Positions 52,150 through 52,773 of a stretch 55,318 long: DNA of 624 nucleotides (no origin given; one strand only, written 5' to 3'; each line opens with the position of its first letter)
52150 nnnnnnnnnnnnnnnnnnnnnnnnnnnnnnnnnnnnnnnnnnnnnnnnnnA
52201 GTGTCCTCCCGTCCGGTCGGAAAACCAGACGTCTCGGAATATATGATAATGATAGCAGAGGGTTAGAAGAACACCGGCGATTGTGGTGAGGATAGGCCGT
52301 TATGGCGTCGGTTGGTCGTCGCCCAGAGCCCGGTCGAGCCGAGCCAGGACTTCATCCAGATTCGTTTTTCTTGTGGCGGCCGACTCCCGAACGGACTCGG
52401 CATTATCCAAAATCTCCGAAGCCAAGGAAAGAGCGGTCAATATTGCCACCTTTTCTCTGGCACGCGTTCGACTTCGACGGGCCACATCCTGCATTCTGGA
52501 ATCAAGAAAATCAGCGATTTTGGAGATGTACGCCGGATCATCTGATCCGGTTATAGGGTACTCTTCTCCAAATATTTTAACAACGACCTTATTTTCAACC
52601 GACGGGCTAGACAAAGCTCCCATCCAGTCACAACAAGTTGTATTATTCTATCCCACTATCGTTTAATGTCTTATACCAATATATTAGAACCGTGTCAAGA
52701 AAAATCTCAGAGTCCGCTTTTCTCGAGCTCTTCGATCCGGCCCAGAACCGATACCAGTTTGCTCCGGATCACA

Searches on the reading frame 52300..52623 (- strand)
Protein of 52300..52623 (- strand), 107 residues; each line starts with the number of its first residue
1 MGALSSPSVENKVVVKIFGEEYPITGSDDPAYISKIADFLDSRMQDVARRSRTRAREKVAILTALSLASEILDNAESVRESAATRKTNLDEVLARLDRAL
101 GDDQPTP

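Call 8: search_protein_families(library=pfam, proteins=[window:52300-52623:-], max_evalue=0.0001)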
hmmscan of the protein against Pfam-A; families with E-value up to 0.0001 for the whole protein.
window:52300-52623:- (107 aa): 1 family
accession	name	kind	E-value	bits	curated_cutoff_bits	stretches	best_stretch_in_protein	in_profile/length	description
PF05164.18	ZapA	-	3.1e-15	56.7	23.8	1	13-96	1-84/88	Cell division protein ZapA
